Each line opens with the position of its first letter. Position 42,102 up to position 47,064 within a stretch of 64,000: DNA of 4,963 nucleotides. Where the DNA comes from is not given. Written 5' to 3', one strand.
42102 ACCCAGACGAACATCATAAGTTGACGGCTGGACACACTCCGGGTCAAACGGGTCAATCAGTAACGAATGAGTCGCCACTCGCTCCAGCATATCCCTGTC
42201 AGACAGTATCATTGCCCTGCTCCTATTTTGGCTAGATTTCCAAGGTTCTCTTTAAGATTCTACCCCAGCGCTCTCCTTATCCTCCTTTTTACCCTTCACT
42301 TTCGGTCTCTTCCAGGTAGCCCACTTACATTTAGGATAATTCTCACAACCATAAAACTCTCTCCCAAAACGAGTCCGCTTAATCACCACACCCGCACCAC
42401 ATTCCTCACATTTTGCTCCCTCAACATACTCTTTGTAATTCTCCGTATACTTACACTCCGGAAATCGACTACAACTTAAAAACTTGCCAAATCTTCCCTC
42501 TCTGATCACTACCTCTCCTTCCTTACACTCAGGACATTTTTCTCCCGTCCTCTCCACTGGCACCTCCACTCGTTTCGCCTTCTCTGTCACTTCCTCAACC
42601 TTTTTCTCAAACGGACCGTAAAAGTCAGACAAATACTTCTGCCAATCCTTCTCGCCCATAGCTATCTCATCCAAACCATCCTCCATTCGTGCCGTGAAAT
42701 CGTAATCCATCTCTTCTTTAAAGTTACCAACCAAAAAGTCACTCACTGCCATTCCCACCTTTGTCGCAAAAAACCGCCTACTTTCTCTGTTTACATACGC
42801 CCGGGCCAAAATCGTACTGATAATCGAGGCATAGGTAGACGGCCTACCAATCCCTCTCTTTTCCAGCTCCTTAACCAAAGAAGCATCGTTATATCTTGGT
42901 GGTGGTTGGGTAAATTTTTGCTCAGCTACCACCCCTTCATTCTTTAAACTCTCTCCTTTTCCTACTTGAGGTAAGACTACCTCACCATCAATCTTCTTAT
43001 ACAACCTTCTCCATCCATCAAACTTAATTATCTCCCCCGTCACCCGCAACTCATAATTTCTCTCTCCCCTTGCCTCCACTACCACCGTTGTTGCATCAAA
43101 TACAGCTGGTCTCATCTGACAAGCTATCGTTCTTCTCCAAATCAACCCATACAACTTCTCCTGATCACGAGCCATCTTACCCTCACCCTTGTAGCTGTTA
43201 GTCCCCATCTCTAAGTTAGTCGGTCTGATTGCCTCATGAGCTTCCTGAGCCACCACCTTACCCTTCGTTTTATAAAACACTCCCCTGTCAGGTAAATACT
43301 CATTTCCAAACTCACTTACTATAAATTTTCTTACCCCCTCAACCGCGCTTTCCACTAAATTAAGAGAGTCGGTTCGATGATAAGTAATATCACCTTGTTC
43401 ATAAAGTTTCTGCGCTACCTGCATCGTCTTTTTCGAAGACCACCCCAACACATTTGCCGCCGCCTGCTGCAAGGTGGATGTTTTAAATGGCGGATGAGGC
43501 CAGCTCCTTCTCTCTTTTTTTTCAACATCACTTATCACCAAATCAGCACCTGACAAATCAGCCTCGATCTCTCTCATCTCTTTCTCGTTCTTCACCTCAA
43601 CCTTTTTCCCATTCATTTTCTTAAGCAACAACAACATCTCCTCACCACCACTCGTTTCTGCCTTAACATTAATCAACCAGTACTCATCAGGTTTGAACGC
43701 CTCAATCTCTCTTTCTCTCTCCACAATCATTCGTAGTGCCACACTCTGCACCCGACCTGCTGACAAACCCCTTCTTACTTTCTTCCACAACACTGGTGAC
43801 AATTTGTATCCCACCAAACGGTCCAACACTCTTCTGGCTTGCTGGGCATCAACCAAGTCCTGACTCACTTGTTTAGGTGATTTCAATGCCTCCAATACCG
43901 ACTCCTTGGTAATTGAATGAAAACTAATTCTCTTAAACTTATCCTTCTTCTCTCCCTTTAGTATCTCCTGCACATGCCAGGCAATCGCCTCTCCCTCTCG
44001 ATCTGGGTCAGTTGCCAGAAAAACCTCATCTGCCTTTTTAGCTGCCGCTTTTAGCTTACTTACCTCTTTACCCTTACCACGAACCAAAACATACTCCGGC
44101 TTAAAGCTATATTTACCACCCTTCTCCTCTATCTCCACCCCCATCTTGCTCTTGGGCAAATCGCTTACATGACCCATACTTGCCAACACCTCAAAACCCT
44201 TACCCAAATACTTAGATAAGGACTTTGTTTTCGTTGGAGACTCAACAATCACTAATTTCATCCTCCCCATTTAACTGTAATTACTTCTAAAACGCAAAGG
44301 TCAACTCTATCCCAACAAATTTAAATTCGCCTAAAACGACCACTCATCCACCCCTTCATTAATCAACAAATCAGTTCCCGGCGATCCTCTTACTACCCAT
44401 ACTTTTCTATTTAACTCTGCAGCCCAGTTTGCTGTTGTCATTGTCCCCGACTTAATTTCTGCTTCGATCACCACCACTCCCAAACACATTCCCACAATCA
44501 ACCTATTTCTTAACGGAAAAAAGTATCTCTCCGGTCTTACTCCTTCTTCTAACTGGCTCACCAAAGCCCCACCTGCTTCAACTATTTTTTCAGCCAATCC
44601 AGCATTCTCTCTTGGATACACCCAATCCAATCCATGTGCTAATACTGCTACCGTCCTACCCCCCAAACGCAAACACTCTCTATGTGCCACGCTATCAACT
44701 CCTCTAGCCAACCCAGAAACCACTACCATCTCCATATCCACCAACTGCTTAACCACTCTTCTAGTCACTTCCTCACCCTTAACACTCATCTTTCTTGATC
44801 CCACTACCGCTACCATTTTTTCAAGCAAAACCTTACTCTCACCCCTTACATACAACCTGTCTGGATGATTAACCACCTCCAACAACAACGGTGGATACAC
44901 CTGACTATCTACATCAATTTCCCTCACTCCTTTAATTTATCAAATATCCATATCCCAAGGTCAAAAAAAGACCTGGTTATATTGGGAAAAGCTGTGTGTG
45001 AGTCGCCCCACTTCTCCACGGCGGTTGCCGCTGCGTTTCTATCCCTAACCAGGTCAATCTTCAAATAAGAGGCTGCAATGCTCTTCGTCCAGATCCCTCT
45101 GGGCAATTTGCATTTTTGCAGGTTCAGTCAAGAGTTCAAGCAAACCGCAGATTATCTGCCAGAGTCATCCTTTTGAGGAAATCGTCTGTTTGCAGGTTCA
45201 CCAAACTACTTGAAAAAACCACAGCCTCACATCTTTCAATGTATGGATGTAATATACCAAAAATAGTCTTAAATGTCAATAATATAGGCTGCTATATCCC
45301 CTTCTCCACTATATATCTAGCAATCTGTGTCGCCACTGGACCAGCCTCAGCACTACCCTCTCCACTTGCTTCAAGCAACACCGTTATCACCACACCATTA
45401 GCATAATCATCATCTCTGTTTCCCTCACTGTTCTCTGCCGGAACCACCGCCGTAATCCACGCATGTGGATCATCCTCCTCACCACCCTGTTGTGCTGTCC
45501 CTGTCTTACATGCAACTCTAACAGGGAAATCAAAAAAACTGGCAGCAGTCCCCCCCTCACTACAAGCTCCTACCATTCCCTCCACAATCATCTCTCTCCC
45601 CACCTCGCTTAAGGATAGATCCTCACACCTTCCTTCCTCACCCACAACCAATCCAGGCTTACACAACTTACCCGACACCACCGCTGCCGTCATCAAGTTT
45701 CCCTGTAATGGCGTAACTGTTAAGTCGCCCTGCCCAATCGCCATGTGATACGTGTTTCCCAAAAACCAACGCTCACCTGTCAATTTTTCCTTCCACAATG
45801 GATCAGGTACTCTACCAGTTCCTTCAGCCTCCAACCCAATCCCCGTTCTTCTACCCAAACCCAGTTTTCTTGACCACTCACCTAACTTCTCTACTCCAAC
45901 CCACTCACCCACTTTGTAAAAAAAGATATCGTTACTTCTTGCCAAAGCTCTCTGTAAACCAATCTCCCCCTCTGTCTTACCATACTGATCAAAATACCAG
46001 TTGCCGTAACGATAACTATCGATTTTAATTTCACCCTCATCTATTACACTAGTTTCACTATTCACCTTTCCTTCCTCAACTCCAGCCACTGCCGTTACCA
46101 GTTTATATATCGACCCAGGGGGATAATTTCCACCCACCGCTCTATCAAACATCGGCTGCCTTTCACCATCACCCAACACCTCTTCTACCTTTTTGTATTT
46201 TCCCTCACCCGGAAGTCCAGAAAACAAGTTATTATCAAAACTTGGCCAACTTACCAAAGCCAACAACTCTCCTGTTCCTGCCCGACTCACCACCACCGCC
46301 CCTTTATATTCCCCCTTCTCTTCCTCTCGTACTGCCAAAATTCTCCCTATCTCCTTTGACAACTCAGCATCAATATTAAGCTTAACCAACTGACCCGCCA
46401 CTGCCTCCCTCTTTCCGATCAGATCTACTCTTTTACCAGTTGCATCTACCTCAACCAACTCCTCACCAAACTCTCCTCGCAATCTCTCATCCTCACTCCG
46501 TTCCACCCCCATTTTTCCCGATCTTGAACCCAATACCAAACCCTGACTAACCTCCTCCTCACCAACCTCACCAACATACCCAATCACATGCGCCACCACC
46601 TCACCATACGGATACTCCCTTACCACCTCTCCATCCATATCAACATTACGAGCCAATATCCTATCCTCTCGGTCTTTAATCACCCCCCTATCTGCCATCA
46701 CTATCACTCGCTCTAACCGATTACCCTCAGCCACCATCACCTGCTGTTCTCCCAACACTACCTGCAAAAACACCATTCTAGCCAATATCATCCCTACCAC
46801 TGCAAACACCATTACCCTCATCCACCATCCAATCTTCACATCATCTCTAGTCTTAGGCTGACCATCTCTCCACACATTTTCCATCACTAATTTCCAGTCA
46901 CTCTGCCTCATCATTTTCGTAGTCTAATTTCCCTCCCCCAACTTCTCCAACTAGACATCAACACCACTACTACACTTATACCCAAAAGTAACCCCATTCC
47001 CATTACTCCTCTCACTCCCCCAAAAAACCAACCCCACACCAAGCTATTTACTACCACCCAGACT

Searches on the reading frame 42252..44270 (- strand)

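Call 77: search_protein_families(library=pfam, proteins=[window:42252-44270:-], max_evalue=0.00001)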
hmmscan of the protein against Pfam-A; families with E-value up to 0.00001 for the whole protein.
window:42252-44270:- (672 aa): 3 families
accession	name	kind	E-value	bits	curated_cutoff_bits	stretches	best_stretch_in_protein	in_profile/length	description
PF01131.25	Topoisom_bac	-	2.3e-127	425.9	35.1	1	136-547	3-410/411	DNA topoisomerase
PF01396.24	Zn_ribbon_Top1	-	9.6e-28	96.1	32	2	576-614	1-38/39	Topoisomerase DNA binding C4 zinc finger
PF01751.28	Toprim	-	3.5e-23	82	23.1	1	5-120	1-96/96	Toprim domain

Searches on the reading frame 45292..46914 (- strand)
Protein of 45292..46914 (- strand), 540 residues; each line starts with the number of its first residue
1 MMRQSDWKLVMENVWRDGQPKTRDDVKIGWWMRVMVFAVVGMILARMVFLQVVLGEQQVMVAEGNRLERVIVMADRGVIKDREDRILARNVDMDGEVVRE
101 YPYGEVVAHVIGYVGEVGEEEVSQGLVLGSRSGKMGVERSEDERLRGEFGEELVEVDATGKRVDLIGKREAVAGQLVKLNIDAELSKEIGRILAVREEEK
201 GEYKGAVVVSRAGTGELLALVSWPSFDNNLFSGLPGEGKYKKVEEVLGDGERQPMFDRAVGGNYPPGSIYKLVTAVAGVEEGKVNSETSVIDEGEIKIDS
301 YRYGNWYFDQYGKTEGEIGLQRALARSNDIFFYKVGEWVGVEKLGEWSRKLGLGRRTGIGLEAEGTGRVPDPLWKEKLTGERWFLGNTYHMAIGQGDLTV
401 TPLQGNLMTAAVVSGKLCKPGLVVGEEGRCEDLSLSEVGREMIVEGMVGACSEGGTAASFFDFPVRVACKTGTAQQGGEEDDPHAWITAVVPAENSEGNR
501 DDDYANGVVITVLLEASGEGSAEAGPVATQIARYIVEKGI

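Call 77: search_protein_families(library=pfam, proteins=[window:45292-46914:-], max_evalue=0.00001)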
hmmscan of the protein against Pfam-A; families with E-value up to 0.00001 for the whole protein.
window:45292-46914:- (540 aa): 2 families
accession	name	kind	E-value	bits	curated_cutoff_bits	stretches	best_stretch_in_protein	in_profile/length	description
PF00905.27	Transpeptidase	-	2.6e-43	148.8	22.1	1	205-497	1-271/299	Penicillin binding protein transpeptidase domain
PF03717.20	PBP_dimer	-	1.4e-15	58.7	24.4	1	91-163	100-176/180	Penicillin-binding Protein dimerisation domain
